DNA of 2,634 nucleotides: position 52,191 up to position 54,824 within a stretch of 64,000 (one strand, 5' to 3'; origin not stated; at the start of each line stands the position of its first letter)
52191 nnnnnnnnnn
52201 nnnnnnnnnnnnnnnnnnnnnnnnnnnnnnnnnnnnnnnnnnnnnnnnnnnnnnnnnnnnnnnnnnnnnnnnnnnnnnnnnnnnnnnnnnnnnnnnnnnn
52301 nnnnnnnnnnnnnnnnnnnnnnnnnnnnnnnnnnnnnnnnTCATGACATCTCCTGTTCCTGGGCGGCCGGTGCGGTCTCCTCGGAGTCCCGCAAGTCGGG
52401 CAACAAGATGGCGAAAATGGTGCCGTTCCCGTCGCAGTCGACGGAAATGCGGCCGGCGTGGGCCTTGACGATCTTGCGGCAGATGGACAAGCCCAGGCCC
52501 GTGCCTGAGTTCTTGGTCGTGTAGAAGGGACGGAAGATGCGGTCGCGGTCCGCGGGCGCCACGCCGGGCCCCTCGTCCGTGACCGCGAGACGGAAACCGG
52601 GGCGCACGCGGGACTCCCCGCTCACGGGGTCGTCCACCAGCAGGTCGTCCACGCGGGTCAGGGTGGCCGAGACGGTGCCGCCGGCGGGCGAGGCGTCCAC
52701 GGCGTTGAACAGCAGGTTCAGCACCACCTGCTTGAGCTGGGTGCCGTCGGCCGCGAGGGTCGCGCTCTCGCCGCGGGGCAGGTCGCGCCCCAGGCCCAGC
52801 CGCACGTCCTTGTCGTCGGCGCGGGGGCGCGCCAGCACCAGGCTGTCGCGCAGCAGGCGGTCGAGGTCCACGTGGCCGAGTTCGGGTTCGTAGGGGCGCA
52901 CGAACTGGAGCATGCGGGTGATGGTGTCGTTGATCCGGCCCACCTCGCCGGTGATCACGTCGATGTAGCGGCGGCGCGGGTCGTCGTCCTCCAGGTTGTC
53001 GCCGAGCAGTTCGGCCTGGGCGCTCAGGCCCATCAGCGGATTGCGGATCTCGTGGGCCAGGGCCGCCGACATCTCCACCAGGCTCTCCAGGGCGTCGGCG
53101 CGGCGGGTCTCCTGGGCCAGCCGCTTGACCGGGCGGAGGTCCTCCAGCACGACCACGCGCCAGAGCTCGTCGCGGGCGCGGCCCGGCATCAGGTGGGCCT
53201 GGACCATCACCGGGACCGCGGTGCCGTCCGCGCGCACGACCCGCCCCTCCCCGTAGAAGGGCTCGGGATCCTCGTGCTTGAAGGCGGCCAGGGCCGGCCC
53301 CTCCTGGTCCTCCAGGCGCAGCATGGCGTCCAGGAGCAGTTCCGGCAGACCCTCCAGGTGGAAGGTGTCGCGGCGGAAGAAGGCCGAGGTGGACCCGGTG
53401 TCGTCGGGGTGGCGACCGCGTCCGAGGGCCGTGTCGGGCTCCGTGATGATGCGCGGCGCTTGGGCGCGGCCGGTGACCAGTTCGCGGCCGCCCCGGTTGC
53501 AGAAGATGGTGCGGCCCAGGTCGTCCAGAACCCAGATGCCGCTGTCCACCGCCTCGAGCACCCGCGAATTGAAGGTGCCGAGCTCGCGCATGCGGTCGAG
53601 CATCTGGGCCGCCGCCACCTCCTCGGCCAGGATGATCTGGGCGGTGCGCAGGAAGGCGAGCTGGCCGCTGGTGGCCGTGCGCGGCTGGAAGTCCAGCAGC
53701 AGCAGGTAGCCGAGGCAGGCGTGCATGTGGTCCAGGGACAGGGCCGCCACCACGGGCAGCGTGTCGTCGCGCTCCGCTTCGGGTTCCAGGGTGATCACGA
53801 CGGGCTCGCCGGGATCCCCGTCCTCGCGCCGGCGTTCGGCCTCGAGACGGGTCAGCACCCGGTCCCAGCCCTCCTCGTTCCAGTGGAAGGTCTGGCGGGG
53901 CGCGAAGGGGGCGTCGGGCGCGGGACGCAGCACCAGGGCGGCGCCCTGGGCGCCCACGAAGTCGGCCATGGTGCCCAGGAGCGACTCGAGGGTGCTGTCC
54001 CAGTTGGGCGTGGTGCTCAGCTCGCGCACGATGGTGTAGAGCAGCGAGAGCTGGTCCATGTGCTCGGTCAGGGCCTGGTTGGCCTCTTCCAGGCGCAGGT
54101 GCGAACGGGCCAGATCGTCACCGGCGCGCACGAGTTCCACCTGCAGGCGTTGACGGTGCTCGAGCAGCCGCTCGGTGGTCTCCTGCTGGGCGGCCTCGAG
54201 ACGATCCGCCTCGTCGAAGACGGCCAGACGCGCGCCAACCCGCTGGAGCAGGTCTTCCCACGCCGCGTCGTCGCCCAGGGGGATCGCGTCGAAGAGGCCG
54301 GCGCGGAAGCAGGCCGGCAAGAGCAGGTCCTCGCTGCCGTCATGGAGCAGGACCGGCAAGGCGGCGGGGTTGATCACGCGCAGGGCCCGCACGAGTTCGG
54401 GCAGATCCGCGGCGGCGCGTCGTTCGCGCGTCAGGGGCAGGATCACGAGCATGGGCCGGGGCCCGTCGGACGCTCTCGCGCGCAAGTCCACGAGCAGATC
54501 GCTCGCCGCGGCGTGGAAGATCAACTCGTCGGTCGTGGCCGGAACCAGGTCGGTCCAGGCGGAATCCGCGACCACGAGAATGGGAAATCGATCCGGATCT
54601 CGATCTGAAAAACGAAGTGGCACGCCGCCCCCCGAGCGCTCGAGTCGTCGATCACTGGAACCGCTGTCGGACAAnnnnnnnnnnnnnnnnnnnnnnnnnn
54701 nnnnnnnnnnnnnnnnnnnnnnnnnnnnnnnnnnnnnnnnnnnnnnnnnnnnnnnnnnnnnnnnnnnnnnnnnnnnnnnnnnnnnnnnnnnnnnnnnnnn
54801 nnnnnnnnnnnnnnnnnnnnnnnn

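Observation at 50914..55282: flgM sits directly upstream of a sigma54-dependent FleS/FleR-like two-component pair, all behind a sigma28 promoter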

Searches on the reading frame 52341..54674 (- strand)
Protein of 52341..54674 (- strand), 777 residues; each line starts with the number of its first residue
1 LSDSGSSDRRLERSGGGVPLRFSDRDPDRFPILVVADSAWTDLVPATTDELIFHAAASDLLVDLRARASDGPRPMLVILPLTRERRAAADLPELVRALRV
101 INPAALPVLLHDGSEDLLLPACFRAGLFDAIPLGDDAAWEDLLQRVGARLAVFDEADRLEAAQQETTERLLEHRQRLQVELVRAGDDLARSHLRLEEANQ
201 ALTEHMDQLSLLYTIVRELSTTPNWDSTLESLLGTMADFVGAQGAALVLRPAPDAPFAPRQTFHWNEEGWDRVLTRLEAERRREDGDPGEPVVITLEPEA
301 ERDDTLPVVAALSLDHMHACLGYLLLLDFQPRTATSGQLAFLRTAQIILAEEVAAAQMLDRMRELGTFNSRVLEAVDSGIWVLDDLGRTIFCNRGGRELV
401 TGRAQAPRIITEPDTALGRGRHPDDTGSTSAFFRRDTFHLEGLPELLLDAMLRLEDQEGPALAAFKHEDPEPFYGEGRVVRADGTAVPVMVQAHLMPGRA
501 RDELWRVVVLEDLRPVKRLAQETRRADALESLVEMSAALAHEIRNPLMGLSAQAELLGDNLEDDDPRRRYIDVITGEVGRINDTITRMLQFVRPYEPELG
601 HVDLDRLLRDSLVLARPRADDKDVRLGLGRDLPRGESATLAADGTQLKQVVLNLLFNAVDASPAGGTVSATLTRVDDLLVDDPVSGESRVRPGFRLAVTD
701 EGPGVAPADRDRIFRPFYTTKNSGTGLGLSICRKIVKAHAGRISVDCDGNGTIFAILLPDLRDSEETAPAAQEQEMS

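Call 3: search_protein_families(library=pfam, proteins=[window:52341-54674:-])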
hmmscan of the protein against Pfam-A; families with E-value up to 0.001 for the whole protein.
window:52341-54674:- (777 aa): 2 families
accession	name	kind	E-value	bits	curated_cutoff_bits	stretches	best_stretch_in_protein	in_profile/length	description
PF02518.31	HATPase_c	-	6.4e-23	81.8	26.4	1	643-760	2-109/111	Histidine kinase-, DNA gyrase B-, and HSP90-like ATPase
PF00512.31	HisKA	-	1.6e-12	47.7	26.9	1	533-593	3-62/66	His Kinase A (phospho-acceptor) domain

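Call 9: find_homologous_proteins(query=window:52341-54674:-, max_evalue=1e-10)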
Query window:52341-54674:- (777 aa): 232 proteins with E <= 1e-10 among 8000 candidates; the best 120 are listed.
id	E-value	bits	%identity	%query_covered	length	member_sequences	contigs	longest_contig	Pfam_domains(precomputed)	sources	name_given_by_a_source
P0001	0.0e+0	1635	100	96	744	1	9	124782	PF02518.32,PF00512.32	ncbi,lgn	-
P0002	0.0e+0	1250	78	96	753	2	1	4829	PF02518.32,PF00512.32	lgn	-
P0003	0.0e+0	1194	74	96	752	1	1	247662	PF02518.32,PF00512.32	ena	-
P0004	0.0e+0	1132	71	96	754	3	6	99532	PF02518.32,PF00512.32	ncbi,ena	-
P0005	0.0e+0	1125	70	96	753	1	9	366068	PF02518.32,PF00512.32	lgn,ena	-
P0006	0.0e+0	1112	70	96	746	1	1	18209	PF02518.32,PF00512.32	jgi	-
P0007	0.0e+0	1108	69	98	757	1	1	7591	PF02518.32,PF00512.32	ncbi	-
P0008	0.0e+0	1094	70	96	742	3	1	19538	PF02518.32,PF00512.32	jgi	-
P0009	0.0e+0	1092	68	96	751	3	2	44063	PF02518.32,PF00512.32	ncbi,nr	ncbi:hypothetical protein KKA85_03880 [bacterium]|nr:hypothetical protein [bacterium] MBU1674900.1 h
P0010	0.0e+0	1088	68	96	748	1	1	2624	PF02518.32,PF00512.32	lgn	-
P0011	0.0e+0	1084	69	96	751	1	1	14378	PF02518.32,PF00512.32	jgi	jgi:signal transduction histidine kinase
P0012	0.0e+0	1080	68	96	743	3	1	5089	PF02518.32,PF00512.32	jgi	-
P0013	0.0e+0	1057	67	96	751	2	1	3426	PF13188.14,PF02518.32,PF00512.32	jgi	-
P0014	9.5e-254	862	74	70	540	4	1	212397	PF02518.32,PF00512.32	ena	-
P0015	8.7e-221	753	56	86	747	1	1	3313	PF02518.32,PF00512.32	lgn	-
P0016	1.0e-219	750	57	88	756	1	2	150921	PF02518.32,PF00512.32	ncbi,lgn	-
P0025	4.8e-191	655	52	85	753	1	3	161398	PF02518.32,PF00512.32,PF00989.32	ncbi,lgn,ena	-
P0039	2.5e-176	606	46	89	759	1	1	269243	PF02518.32,PF00512.32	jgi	jgi:signal transduction histidine kinase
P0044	2.2e-173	596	46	93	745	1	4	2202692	PF02518.32,PF00512.32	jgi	jgi:signal transduction histidine kinase/PAS domain-containing protein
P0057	8.0e-170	585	48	89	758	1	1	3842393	PF02518.32,PF00512.32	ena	-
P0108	4.9e-142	493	46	82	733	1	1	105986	PF13426.14,PF13188.14,PF02518.32,PF00512.32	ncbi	ncbi:MAG: ATP-binding protein [Candidatus Krumholzibacteriia bacterium]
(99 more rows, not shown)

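Call 10: search_protein_families(library=ncbifam, proteins=[window:52341-54674:-], max_evalue=1)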
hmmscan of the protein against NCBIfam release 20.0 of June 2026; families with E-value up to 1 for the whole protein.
window:52341-54674:- (777 aa): 77 families (the best 25 are shown)
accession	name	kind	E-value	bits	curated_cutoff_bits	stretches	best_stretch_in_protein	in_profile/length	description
NF008468.0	PRK11360.1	equivalog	6.6e-56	189.9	646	1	487-764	351-612/616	two-component system sensor histidine kinase AtoS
NF010411.0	PRK13837.1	equivalog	3.6e-43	147.6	647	1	517-771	435-685/828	two-component system VirA-like sensor kinase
NF007688.0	PRK10364.1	equivalog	5.5e-43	147.4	479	1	516-760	224-451/460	two-component system sensor histidine kinase ZraS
NF046044.1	PnpS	equivalog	2.3e-32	112.5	400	1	492-759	138-390/390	two-component system histidine kinase PnpS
NF052574.1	HisKinEspCMyxo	equivalog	1.4e-29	102.9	1200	1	470-772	355-649/785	serine histidine kinase EspC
NF008293.1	PRK11073.1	equivalog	3.1e-27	95.7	240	1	506-759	104-346/349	nitrogen regulation protein NR(II)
NF046026.1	HisKinCckACaul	equivalog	5.5e-27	94.2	1000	1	505-773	275-545/678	cell cycle histidine kinase CckA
NF053867.1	SprKinKinDBac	equivalog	2.8e-26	92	775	1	522-759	276-496/500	sporulation kinase KinD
NF046020.1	HisKinCckABruc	equivalog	9e-26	90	1000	1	513-771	461-718/868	cell cycle histidine kinase CckA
TIGR02956.1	TMAO_torS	equivalog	1.3e-25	89.7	676.5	1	537-772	469-693/967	TMAO reductase system sensor histidine kinase/response regulator TorS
NF008312.0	PRK11100.1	equivalog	4.1e-25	88.5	356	1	536-755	260-468/477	two-component system sensor histidine kinase CreC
NF006800.0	PRK09303.1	equivalog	5.2e-23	81.6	342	1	527-762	146-379/383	histidine kinase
TIGR01386.1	cztS_silS_copS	subfamily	1.1e-22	80.7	292.55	1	527-759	236-457/457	heavy metal sensor histidine kinase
NF058527.1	HistKinChvGCaul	equivalog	2.6e-22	79.3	740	1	525-746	302-513/535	two-component sensor histidine kinase ChvG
TIGR02966.1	phoR_proteo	equivalog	6.4e-22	78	334.2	1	506-756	97-331/333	phosphate regulon sensor histidine kinase PhoR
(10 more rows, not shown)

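Call 12: find_related_loci(query=A1, collection=genome_contigs, flank=6000)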
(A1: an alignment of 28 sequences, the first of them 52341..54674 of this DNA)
Query A1 (777 aa) in genome_contigs; peptide patterns used: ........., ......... (x = any residue, [..] = any of these).
600 stretches matched a pattern (row limit reached: there are more); 588 encode a relative of the query (tblastn E <= 1e-3); the best 80 are kept; 80 distinct loci.
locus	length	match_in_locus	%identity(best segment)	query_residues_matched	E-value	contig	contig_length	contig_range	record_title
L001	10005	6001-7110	32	340-777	5e-42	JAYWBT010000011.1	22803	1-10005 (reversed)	MAG: Deltaproteobacteria bacterium isolate GL93_UP_metabinner_28_sub GL93_UP_metabinner_28_sub_10, whole genome shotgun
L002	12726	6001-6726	37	511-768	7e-41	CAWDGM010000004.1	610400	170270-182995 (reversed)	MAG: uncultured Acidobacteriota bacterium isolate MFD06298.bin.1.216 genome assembly, contig: contig_21334, whole genome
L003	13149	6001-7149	31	332-759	1e-40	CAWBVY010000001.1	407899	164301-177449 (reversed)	MAG: Candidatus Deferrimicrobiaceae bacterium isolate MFD09779.bin.1.221 genome assembly, contig: contig_13701, whole ge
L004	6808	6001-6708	35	516-768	2e-40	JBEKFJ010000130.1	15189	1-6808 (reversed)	MAG: Oryzomonas sp. isolate SPRUCE 227 SPRUCE_227_130, whole genome shotgun sequence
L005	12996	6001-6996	29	372-763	3e-40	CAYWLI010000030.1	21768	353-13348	MAG TPA_asm: uncultured Thermodesulfobacteriota bacterium isolate binchicken_co163_443 genome assembly, contig: NODE_356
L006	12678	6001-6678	39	522-764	1e-39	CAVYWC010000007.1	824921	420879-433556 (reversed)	MAG: uncultured Acidobacteriaceae bacterium isolate MFD03044.bin.1.150 genome assembly, contig: contig_35600, whole geno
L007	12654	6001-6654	39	525-759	9e-40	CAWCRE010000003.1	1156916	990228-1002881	MAG: Terriglobia bacterium isolate MFD01213.bin.2.134 genome assembly, contig: contig_2231, whole genome shotgun sequenc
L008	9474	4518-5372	30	480-759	2e-39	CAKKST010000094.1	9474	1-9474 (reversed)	Nitrospiria bacterium isolate Hainich-H51-bin250-1 genome assembly, contig: H51-bin250_1_Hain_H51_02um_R2_3340_length_94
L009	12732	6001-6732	38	511-770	4e-39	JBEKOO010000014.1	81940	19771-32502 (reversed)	MAG: Candidatus Korobacteraceae bacterium isolate SPRUCE 442 SPRUCE_442_14, whole genome shotgun sequence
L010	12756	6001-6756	40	518-777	7e-39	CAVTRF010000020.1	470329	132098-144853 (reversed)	MAG: uncultured delta proteobacterium isolate MFD00905.bin.2.16 genome assembly, contig: contig_3828, whole genome shotg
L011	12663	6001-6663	39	522-759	8e-39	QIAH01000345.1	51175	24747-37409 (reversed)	MAG: Acidobacteria bacterium isolate gp1 AA134 14_0903_12_20cm_scaffold_88_curated, whole genome shotgun sequence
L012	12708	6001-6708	36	522-774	2e-38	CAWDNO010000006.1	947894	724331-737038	MAG: uncultured Acidobacteriota bacterium isolate MFD03346.bin.2.94 genome assembly, contig: contig_27185, whole genome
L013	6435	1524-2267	36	507-759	3e-38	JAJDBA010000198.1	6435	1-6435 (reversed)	MAG: Nitrospinaceae bacterium isolate OFTM251 OFTM251_197, whole genome shotgun sequence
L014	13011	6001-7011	31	352-759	2e-38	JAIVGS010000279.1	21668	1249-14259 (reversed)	MAG: Myxococcales bacterium isolate MAG102 MTG102_2875, whole genome shotgun sequence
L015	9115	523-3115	36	516-768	2e-37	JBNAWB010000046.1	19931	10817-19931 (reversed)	MAG: Thermodesulfobacteriota bacterium isolate Kamch4342-D-MF-053 bin28.fa-46, whole genome shotgun sequence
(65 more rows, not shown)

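Call 13: find_encoding_contigs(protein=P0001, flank=6000, max_places=3)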
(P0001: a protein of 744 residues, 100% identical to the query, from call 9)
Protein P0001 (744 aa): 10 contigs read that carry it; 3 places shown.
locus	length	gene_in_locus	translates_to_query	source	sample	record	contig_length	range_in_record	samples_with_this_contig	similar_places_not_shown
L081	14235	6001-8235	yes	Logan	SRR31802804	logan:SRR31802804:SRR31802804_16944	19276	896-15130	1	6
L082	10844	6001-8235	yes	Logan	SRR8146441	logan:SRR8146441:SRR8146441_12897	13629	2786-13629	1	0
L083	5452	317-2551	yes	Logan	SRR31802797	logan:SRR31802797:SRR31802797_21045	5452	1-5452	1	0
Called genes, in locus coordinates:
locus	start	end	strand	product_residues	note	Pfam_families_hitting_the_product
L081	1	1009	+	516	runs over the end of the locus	PF00669:Flagellin_N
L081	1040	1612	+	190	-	PF02623:FliW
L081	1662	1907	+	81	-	PF02599:CsrA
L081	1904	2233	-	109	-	PF05400:FliT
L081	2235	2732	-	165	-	PF02561:FliS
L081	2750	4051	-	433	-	PF02465:FliD_N, PF07196:Flagellin_IN, PF07195:FliD_C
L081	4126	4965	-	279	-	PF00669:Flagellin_N, PF00700:Flagellin_C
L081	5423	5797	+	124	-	-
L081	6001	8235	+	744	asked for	PF00512:HisKA, PF02518:HATPase_c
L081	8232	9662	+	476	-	PF00072:Response_reg, PF00004:AAA (faint), PF00158:Sigma54_activat, PF14532:Sigma54_activ_2, PF07728:AAA_5 (weak), PF25601:AAA_lid_14, PF02954:HTH_8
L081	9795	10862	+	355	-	-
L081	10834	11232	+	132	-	PF05130:FlgN (weak)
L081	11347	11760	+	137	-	-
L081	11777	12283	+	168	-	PF06429:Flg_bbr_C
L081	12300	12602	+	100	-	PF02049:FliE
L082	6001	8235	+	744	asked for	PF00512:HisKA, PF02518:HATPase_c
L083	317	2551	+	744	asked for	PF00512:HisKA, PF02518:HATPase_c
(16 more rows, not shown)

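Call 14: find_encoding_contigs(protein=P0003, flank=6000, max_places=2)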
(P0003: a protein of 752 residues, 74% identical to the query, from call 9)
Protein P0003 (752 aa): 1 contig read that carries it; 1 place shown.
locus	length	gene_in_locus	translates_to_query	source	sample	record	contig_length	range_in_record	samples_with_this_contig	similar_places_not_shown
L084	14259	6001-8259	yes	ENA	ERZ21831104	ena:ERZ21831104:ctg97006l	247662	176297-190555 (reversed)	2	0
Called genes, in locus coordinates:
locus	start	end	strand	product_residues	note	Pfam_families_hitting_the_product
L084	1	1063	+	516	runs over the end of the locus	PF00669:Flagellin_N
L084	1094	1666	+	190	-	PF02623:FliW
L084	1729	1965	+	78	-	PF02599:CsrA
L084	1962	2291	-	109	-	PF05400:FliT (weak)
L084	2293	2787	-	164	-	PF02561:FliS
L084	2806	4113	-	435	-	PF02465:FliD_N, PF07195:FliD_C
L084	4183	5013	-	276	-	PF00669:Flagellin_N, PF00700:Flagellin_C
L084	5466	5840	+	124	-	-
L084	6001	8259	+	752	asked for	PF00512:HisKA, PF02518:HATPase_c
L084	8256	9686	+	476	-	PF00072:Response_reg, PF00158:Sigma54_activat, PF14532:Sigma54_activ_2, PF00004:AAA (weak), PF07728:AAA_5, PF25601:AAA_lid_14, PF02954:HTH_8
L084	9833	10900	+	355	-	-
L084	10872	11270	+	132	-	-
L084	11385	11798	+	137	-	-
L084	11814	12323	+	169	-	PF06429:Flg_bbr_C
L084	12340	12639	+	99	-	PF02049:FliE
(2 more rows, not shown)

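Call 15: find_encoding_contigs(protein=P0005, flank=6000, max_places=2)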
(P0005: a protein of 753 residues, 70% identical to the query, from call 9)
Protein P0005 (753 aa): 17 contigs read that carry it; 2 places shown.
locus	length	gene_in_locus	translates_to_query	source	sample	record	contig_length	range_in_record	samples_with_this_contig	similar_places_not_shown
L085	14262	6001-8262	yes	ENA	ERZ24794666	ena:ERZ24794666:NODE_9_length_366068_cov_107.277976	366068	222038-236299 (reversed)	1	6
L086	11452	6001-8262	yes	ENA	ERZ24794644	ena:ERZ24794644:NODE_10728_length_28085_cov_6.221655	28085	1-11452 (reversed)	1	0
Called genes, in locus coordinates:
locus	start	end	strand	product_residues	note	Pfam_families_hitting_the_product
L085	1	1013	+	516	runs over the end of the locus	PF00669:Flagellin_N (weak)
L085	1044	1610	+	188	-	PF02623:FliW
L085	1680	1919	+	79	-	PF02599:CsrA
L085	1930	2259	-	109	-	PF05400:FliT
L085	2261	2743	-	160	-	PF02561:FliS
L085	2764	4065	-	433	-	PF02465:FliD_N, PF07196:Flagellin_IN, PF07195:FliD_C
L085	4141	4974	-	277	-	PF00669:Flagellin_N, PF00700:Flagellin_C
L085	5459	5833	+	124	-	-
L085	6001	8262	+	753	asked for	PF00512:HisKA, PF02518:HATPase_c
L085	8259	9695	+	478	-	PF00072:Response_reg, PF00158:Sigma54_activat, PF14532:Sigma54_activ_2, PF07728:AAA_5 (weak), PF00004:AAA (weak), PF25601:AAA_lid_14, PF02954:HTH_8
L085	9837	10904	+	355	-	-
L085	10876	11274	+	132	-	PF05130:FlgN (weak)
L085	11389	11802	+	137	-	-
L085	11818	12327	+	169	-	PF06429:Flg_bbr_C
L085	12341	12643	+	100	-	PF02049:FliE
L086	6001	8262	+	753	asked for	PF00512:HisKA, PF02518:HATPase_c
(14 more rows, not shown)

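Call 17: find_encoding_contigs(protein=P0016, flank=6000, max_places=1)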
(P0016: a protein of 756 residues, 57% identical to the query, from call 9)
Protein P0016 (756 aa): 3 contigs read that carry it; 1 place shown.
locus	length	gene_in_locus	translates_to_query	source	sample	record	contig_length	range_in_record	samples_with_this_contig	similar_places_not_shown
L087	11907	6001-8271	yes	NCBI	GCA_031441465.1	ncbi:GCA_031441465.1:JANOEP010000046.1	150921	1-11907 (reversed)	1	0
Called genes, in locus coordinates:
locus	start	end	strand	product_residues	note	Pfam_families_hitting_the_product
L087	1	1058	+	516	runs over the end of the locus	PF00669:Flagellin_N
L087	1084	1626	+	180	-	PF02623:FliW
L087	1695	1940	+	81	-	PF02599:CsrA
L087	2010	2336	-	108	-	PF05400:FliT (weak)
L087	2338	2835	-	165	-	PF02561:FliS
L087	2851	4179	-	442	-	PF02465:FliD_N, PF07195:FliD_C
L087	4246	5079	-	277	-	PF00669:Flagellin_N, PF00700:Flagellin_C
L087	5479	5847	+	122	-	PF04316:FlgM (weak)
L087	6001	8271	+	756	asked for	PF00512:HisKA, PF02518:HATPase_c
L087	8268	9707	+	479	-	PF00072:Response_reg, PF00158:Sigma54_activat, PF14532:Sigma54_activ_2, PF07728:AAA_5 (faint), PF25601:AAA_lid_14, PF02954:HTH_8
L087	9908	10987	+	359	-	-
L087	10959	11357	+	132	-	-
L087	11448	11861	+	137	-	-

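Call 18: find_encoding_contigs(protein=P0025, flank=6000, max_places=1)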
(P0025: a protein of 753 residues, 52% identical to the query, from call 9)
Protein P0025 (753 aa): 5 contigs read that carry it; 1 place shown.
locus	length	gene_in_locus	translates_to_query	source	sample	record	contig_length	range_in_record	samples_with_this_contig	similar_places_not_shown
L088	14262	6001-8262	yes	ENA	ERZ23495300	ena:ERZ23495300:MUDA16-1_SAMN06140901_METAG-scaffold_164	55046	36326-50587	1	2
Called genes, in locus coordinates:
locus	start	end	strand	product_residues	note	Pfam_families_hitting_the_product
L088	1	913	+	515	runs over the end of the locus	PF00669:Flagellin_N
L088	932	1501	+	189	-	PF02623:FliW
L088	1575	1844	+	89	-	PF02599:CsrA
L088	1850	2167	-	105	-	PF05400:FliT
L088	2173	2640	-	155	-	PF02561:FliS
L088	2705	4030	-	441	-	PF02465:FliD_N, PF07196:Flagellin_IN, PF07195:FliD_C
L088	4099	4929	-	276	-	PF00669:Flagellin_N, PF00700:Flagellin_C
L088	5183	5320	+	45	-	-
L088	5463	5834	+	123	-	PF04316:FlgM (weak)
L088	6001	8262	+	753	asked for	PF00989:PAS (faint), PF00512:HisKA, PF02518:HATPase_c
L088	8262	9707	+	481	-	PF00072:Response_reg, PF00158:Sigma54_activat, PF14532:Sigma54_activ_2, PF07728:AAA_5 (weak), PF25601:AAA_lid_14, PF02954:HTH_8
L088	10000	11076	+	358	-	PF07719:TPR_2 (faint), PF13428:TPR_14 (faint)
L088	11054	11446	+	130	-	PF20410:X-Tfes_XVIPCD (weak)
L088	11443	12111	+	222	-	PF13581:HATPase_c_2 (faint), PF02518:HATPase_c, PF13589:HATPase_c_3 (weak)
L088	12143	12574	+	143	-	-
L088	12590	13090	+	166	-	PF00460:Flg_bb_rod (weak), PF06429:Flg_bbr_C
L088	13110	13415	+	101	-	PF02049:FliE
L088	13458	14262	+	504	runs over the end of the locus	PF01514:YscJ_FliF, PF08345:YscJ_FliF_C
